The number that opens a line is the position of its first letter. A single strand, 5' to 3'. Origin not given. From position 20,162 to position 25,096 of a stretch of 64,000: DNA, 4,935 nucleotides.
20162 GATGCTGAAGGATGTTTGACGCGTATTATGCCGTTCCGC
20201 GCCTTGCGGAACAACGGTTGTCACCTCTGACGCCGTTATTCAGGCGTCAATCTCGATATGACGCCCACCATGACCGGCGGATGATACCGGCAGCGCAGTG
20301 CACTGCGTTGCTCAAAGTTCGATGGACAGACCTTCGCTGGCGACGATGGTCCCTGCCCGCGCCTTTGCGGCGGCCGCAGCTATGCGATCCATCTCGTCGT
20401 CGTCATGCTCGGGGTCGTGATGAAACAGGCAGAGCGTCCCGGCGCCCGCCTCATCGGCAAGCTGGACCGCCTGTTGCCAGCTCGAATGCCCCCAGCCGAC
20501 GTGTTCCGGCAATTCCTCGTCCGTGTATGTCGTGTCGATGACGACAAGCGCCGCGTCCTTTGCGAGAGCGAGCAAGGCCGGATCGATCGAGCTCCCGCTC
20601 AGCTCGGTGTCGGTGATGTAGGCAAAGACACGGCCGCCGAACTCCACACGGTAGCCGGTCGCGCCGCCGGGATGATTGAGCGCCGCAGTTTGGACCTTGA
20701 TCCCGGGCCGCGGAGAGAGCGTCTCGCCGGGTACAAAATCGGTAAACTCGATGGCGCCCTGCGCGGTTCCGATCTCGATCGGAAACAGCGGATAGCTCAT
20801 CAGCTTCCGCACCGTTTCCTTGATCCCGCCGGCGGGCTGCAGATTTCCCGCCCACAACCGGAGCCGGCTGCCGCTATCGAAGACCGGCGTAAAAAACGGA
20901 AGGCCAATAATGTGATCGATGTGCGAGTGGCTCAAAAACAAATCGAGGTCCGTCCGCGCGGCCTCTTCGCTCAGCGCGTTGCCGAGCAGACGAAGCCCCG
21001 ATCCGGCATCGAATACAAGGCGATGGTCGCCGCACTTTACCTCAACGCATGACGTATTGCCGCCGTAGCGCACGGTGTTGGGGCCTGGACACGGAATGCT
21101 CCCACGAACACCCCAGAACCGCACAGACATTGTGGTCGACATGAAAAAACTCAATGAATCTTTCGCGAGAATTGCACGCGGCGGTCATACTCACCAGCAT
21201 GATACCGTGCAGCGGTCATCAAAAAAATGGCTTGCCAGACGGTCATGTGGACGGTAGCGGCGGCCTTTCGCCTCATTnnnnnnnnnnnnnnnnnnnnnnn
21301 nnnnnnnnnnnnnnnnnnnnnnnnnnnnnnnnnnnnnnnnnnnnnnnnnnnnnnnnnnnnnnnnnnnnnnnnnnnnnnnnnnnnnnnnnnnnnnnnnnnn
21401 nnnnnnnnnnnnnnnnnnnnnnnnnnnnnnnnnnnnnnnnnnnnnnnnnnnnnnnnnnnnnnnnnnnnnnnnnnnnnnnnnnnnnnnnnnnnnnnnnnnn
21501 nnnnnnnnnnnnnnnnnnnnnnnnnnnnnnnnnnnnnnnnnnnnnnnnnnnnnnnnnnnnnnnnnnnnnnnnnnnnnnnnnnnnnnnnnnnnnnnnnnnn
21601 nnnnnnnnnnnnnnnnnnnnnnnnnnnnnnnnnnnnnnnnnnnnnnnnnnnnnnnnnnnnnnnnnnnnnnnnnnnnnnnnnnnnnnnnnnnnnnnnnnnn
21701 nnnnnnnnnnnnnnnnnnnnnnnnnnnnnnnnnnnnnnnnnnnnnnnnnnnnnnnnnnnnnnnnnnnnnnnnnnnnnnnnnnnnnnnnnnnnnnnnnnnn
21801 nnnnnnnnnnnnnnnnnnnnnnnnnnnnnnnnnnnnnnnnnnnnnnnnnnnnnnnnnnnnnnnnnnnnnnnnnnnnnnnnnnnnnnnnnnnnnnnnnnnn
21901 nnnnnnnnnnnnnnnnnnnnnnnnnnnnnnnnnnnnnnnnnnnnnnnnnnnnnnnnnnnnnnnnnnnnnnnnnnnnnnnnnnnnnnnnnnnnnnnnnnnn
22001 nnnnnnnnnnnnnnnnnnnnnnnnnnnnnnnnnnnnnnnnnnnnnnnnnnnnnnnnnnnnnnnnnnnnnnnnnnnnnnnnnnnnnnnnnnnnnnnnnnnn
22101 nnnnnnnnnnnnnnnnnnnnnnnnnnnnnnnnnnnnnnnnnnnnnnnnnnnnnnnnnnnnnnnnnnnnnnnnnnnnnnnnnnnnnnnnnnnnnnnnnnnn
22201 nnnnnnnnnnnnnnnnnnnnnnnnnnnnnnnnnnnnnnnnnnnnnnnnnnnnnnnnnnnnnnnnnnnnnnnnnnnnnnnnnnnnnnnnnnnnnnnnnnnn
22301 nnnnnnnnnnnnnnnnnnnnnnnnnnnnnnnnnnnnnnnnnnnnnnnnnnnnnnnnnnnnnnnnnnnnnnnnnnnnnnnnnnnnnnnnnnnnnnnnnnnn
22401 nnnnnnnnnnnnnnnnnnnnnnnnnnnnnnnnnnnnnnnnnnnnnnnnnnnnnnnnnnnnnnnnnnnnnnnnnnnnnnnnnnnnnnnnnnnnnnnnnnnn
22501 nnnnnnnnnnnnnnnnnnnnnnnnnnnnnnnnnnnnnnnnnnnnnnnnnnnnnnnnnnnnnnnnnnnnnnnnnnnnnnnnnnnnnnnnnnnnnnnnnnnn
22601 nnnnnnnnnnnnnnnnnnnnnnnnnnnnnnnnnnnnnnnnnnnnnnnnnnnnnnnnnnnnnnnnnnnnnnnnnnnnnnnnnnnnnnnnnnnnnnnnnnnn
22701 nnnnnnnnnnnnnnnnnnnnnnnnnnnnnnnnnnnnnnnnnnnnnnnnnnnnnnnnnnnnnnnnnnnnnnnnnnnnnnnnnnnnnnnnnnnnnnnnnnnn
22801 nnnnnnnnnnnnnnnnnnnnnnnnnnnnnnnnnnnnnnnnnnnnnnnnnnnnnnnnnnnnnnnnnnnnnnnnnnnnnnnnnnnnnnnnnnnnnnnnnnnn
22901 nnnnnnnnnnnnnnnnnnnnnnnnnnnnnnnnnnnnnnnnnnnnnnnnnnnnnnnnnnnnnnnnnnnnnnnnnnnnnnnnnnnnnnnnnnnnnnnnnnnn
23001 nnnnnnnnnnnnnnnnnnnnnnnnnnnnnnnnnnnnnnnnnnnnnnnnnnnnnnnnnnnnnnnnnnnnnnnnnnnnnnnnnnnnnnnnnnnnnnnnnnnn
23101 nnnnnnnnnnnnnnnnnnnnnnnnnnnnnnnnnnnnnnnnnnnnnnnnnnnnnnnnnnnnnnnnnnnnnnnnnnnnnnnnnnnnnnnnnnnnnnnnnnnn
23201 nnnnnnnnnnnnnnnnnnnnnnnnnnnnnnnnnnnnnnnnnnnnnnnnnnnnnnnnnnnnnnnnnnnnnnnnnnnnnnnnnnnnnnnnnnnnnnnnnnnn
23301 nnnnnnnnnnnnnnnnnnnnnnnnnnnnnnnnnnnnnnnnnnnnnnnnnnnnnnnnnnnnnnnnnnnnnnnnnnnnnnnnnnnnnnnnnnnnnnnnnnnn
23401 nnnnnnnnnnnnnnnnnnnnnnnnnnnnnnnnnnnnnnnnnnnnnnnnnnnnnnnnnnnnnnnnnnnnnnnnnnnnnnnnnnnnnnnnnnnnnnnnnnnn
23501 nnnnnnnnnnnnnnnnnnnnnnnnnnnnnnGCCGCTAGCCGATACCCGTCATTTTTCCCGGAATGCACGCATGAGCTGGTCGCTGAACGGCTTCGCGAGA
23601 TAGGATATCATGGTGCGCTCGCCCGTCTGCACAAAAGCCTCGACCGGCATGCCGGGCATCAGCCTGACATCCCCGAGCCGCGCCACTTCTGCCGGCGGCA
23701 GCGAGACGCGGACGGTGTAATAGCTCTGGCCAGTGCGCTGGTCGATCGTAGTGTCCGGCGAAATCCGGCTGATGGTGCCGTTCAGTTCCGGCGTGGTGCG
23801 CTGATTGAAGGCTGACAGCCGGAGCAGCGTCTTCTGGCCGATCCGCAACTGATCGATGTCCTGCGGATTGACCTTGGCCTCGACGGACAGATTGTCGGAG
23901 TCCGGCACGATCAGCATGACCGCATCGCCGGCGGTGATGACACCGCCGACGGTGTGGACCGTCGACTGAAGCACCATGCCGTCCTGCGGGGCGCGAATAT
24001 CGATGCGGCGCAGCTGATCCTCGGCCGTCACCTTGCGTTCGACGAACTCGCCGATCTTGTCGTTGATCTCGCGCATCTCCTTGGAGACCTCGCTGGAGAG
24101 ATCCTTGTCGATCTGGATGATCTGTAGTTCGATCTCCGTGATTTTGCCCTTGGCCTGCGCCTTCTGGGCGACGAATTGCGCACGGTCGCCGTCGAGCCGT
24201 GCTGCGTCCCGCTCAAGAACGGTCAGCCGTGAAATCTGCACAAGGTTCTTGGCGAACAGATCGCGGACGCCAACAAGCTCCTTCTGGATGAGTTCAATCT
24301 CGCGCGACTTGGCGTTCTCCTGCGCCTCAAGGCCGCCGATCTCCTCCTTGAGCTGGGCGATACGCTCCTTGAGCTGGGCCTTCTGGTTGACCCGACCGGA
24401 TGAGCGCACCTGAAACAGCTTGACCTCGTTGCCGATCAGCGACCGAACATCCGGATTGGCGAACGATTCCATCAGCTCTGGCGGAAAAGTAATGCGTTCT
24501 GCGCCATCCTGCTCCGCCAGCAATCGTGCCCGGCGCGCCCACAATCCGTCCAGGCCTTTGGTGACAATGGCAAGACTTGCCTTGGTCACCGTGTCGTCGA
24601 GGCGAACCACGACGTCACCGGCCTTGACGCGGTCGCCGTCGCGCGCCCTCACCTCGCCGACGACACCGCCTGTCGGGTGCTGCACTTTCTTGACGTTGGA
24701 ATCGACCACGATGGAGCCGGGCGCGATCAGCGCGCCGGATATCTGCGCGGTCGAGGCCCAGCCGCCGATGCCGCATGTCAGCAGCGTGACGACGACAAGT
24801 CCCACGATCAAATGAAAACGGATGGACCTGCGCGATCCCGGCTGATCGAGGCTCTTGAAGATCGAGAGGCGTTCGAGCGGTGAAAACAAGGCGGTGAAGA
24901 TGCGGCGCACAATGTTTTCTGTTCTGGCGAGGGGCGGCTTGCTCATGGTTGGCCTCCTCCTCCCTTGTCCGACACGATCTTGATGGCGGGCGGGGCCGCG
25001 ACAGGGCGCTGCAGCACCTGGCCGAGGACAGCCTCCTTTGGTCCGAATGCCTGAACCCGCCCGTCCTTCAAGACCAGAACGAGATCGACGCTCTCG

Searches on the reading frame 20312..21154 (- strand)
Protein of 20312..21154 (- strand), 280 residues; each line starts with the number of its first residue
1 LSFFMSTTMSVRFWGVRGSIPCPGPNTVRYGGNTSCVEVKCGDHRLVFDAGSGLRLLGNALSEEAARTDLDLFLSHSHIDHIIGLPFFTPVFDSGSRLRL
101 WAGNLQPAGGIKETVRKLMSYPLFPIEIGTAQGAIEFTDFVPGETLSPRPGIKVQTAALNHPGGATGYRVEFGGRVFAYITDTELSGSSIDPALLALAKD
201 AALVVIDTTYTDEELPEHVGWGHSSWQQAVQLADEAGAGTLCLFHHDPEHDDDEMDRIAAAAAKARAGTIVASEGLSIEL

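Call 3: search_protein_families(library=pfam, proteins=[window:20312-21154:-], max_evalue=0.01)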
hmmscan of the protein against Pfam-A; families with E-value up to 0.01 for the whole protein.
window:20312-21154:- (280 aa): 2 families
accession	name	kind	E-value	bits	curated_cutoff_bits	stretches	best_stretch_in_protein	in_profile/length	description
PF12706.13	Lactamase_B_2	-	4.7e-21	75.8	27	1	44-246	1-200/200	Beta-lactamase superfamily domain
PF00753.33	Lactamase_B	-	1.2e-08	35.6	22.7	1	31-245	3-196/196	Metallo-beta-lactamase superfamily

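Call 6: search_protein_families(library=ncbifam, proteins=[window:20312-21154:-], max_evalue=0.01)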
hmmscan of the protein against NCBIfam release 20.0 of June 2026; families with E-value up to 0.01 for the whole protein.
window:20312-21154:- (280 aa): 12 families
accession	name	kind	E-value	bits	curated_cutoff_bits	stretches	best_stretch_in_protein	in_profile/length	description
TIGR02651.1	RNase_Z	equivalog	2.7e-19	69.4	292.95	2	174-279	201-301/302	ribonuclease Z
NF000801.0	PRK00055.1-3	equivalog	4.3e-18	65.4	252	2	174-280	204-303/307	ribonuclease Z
NF002558.0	PRK02126.1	subfamily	4.1e-17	62.2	315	2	174-271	242-337/345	ribonuclease Z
NF041851.1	cyc_nuc_deg_phdiest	equivalog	6.3e-13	48.7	400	1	15-265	7-238/253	cyclic nucleotide-degrading phosphodiesterase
NF000805.0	PRK00055.2-3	equivalog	3.9e-12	46.1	416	1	173-276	199-295/307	ribonuclease Z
NF000800.0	PRK00055.1-1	equivalog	1.3e-09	37.5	398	1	192-264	217-289/305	ribonuclease Z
NF041257.1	GntH_guanitoxin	equivalog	7.3e-09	35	333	1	25-230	22-238/374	guanitoxin biosynthesis MBL fold metallo-hydrolase GntH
TIGR02649.1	true_RNase_BN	exception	5e-08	32.3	563.7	1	193-261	217-285/304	ribonuclease BN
TIGR03307.1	PhnP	equivalog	4.9e-06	26.1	272.25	0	150-245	130-220/249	phosphonate metabolism protein PhnP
NF000806.0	PRK00055.2-4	equivalog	8.3e-06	25.2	363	1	134-270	127-265/280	ribonuclease Z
NF000804.0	PRK00055.2-1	equivalog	0.00023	20.4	402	0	192-253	213-274/306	ribonuclease Z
NF038231.1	MBL_Geo_Pelo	equivalog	0.0012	18.4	360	1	38-251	38-230/250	GPMC system MBL fold metallohydrolase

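Call 28: search_solved_structures(query=window:20312-21154:-, max_evalue=0.01, show_alignments=2)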
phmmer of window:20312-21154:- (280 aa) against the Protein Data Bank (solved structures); distinct sequences matched with E-value up to 0.01: 5.
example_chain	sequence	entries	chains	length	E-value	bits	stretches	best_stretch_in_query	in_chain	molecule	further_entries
2cbn_A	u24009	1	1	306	4.7e-07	32.7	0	193-256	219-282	RIBONUCLEASE Z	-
6kns_A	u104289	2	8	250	0.001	21.8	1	35-251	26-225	Putative metal-dependent hydrolase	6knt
1y44_A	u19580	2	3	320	0.0012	21.5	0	189-264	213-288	Ribonuclease Z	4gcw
7xgt_A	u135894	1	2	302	0.0022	20.7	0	69-89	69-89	RNase ZS1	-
3zwf_A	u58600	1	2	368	0.0034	20.1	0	33-98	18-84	ZINC PHOSPHODIESTERASE ELAC PROTEIN 1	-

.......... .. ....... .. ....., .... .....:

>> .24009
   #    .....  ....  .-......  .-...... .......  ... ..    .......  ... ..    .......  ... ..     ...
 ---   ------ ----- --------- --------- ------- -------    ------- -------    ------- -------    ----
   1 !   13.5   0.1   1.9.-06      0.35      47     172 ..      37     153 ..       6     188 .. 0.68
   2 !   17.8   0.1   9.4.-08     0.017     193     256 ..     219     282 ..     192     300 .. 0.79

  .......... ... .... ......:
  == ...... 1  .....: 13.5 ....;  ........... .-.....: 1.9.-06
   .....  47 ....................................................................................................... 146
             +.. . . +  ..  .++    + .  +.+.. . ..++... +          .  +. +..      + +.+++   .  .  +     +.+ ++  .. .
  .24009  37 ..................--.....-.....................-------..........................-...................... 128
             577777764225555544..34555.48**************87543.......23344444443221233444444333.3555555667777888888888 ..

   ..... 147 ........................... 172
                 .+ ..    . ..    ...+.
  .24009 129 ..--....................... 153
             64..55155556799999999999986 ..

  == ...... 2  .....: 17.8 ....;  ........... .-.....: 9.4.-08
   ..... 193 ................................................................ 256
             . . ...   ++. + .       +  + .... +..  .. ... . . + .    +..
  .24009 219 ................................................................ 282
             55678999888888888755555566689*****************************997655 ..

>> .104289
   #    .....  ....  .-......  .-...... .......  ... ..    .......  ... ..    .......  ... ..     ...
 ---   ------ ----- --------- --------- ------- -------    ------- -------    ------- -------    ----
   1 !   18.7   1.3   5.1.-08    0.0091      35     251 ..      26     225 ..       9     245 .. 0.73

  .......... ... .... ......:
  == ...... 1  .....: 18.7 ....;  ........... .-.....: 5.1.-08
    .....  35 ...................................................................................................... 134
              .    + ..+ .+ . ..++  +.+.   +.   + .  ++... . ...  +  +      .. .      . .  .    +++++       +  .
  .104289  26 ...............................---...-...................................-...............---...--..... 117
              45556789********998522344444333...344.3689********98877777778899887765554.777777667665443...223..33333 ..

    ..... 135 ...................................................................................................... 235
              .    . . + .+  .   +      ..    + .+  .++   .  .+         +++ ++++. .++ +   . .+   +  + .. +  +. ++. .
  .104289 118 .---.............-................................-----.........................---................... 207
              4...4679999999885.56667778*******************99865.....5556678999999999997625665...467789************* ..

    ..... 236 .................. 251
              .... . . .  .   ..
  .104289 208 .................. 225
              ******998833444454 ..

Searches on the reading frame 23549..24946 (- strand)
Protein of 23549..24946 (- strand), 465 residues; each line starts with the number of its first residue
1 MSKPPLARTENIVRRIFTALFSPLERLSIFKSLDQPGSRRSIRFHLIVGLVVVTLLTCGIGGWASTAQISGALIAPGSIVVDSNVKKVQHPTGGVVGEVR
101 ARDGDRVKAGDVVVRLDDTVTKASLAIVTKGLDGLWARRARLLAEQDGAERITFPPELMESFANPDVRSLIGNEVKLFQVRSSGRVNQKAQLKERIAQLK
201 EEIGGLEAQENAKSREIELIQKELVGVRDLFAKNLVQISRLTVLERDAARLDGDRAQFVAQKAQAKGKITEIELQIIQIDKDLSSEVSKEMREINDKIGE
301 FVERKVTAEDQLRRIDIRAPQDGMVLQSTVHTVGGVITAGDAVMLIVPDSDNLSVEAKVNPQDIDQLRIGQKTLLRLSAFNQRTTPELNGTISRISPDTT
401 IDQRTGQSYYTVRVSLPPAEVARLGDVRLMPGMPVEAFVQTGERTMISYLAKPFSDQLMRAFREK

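Call 3: search_protein_families(library=pfam, proteins=[window:23549-24946:-], max_evalue=0.01)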
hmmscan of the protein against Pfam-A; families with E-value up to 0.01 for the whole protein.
window:23549-24946:- (465 aa): 3 families
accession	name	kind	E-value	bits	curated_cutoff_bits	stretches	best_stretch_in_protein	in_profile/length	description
PF13437.12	HlyD_3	-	1.9e-22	80.4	22.2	1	317-419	2-96/106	HlyD family secretion protein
PF16576.10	HlyD_D23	-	1.4e-12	47.8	30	1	310-417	104-202/214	Barrel-sandwich domain of CusB or HlyD membrane-fusion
PF13533.13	Biotin_lipoyl_2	-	0.00077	19.7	29.8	1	87-117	2-32/32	Biotin-lipoyl like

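Call 6: search_protein_families(library=ncbifam, proteins=[window:23549-24946:-], max_evalue=0.01)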
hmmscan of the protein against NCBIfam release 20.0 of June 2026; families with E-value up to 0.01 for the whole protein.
window:23549-24946:- (465 aa): 12 families
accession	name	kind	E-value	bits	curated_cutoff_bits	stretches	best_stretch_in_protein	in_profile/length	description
TIGR01843.1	type_I_hlyD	subfamily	1.9e-113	379.6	208.65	1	45-465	3-422/422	HlyD family type I secretion periplasmic adaptor subunit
TIGR00998.1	8a0101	subfamily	3.4e-19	69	390.8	2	188-398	81-284/334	EmrA/EmrK family multidrug efflux transporter periplasmic adaptor subunit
TIGR01730.1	RND_mfp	subfamily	4.1e-15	55.5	94.9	2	307-444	127-249/322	efflux RND transporter periplasmic adaptor subunit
TIGR01000.1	bacteriocin_acc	subfamily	8.1e-14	51.3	258.85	1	234-416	232-418/457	bacteriocin secretion accessory protein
TIGR03794.1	NHLM_micro_HlyD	equivalog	3.5e-10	39.4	156.2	2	46-135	24-108/421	NHLP bacteriocin system secretion protein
TIGR00999.1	8a0102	subfamily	2e-08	33.7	319.3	1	304-414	82-182/271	CzcB/NccB family metal efflux transporter periplasmic adaptor subunit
NF011715.0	PRK15136.1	equivalog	4.1e-06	25.7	563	1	311-373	212-272/390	multidrug efflux MFS transporter periplasmic adaptor subunit EmrA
NF007785.0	PRK10476.1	equivalog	6e-06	25.3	376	1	306-383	200-275/347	multidrug transporter subunit MdtN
NF007850.1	PRK10559.1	equivalog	0.0007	18.8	400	0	287-372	120-203/303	p-hydroxybenzoic acid efflux pump subunit AaeA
TIGR02168.1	SMC_prok_B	equivalog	0.00072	17.4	567.35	1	174-315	834-979/1181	chromosome segregation protein SMC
NF008814.0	PRK11854.1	equivalog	0.0048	15.4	722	1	87-188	251-360/637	pyruvate dehydrogenase complex dihydrolipoyllysine-residue acetyltransferase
TIGR03309.1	matur_yqeB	equivalog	0.0063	16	220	0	75-132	154-210/256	selenium-dependent molybdenum cofactor biosynthesis protein YqeB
